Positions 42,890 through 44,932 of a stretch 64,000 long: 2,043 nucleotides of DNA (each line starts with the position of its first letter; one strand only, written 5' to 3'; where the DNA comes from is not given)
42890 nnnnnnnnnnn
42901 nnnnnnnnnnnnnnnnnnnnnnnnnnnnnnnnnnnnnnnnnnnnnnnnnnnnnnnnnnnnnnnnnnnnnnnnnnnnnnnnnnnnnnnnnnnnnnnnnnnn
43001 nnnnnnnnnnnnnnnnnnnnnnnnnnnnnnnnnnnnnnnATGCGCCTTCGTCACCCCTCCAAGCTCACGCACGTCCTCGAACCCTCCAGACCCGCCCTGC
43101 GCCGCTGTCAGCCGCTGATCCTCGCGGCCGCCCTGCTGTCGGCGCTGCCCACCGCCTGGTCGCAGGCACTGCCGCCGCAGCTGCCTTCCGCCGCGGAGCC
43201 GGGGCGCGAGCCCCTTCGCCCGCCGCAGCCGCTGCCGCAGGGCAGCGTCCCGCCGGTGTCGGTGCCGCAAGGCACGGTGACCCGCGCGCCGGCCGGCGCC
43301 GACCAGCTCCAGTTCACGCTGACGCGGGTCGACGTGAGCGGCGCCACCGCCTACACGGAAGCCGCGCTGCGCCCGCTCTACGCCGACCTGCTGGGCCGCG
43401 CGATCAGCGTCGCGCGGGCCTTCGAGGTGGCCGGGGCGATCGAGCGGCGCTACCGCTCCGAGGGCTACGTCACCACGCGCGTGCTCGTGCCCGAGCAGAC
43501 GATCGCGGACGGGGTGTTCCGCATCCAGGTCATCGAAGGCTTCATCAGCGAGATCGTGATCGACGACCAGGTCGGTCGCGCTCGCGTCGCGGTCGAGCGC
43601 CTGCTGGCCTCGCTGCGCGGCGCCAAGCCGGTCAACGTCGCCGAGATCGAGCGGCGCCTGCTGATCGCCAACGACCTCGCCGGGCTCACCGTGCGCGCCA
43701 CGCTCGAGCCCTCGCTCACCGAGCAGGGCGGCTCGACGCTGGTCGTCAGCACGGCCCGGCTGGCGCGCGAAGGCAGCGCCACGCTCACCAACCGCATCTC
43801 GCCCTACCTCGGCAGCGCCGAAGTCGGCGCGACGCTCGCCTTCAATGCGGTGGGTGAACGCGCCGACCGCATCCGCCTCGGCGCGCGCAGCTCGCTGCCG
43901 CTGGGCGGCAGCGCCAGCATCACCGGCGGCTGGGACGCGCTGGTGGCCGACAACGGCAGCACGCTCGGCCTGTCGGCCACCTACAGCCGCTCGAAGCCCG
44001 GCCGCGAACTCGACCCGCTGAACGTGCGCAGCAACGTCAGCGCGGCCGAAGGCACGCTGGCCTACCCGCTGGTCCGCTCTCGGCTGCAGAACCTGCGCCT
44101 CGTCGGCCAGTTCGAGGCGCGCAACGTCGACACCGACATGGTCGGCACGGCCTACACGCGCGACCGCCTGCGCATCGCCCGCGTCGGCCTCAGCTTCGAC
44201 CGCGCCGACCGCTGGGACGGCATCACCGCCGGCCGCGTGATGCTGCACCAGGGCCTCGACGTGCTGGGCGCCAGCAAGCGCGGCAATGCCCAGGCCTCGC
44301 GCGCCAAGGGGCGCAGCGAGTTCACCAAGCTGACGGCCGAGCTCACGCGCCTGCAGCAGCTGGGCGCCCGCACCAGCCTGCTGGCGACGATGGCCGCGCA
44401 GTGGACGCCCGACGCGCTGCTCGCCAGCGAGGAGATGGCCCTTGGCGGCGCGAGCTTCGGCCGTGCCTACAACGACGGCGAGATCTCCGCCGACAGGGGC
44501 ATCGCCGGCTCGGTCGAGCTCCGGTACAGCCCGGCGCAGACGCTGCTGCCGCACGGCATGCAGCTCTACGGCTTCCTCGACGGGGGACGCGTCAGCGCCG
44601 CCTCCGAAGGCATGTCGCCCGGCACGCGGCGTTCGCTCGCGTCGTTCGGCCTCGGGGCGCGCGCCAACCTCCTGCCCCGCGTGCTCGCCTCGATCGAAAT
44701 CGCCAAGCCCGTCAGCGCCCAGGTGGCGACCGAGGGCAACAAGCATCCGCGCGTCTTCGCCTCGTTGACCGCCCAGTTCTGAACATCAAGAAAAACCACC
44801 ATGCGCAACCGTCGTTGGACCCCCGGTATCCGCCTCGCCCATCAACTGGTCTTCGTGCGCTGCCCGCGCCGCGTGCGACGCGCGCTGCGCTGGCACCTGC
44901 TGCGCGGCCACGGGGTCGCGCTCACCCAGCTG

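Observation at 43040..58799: TpsB - giant TpsA - SapC: a three-gene two-partner-secretion module with an uncharacterised third component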

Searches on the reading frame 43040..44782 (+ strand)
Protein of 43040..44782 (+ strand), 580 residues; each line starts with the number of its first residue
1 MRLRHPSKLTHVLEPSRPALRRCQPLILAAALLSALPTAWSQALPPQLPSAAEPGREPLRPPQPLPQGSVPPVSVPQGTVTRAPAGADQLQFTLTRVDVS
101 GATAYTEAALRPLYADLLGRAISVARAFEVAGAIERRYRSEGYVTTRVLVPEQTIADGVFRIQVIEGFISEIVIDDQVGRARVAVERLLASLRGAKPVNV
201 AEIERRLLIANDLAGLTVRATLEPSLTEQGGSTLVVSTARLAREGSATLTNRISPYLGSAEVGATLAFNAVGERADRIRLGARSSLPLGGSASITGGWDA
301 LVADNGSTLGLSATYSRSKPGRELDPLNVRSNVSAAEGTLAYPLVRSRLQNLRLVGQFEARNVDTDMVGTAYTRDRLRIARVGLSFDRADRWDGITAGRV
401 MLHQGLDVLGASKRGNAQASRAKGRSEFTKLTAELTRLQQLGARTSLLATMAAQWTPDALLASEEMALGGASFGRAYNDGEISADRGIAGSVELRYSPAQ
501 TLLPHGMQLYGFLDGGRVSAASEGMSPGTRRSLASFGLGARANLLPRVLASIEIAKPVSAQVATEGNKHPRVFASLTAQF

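Call 3: search_protein_families(library=pfam, proteins=[window:43040-44782:+], max_evalue=0.01)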
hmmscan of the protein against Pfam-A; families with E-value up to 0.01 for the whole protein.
window:43040-44782:+ (580 aa): 3 families
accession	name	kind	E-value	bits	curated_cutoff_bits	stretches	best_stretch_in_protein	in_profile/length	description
PF08479.16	POTRA_2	-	1.2e-19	70.4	24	1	92-167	1-76/76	POTRA domain, ShlB-type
PF03865.19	ShlB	-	3e-19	70.1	22.7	1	246-541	18-310/311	Haemolysin secretion/activation protein ShlB/FhaC/HecB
PF01103.29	Omp85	-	0.0028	17.7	24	1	422-561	149-309/325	Omp85 superfamily domain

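Call 4: search_protein_families(library=ncbifam, proteins=[window:43040-44782:+], max_evalue=0.01)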
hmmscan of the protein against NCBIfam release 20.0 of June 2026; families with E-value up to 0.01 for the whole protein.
window:43040-44782:+ (580 aa): 2 families
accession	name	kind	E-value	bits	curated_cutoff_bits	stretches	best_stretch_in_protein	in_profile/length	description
NF058613.1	OMPAssmBamADein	equivalog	9.7e-08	30.4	1050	1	94-240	186-327/857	outer membrane protein assembly factor BamA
NF047779.1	Omp85_fam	subfamily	0.0056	16.2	200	1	464-544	315-396/423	Omp85 family outer membrane protein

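Call 42: list_cluster_members(proteins=[P0001, window:43040-44779:+])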
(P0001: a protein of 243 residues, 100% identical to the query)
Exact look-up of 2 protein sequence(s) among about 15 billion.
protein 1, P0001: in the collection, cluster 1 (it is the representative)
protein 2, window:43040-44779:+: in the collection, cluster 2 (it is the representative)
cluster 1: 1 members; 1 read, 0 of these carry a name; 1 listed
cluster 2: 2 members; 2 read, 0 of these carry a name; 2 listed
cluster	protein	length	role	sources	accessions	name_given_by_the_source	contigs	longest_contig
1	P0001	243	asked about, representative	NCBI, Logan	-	-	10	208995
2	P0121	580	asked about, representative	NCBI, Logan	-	-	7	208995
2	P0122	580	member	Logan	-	-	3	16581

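Call 111: search_protein_families(library=padloc, proteins=[window:43040-44779:+], max_evalue=0.01)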
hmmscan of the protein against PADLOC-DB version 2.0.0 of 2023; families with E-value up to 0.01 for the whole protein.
window:43040-44779:+ (580 aa): 0 families
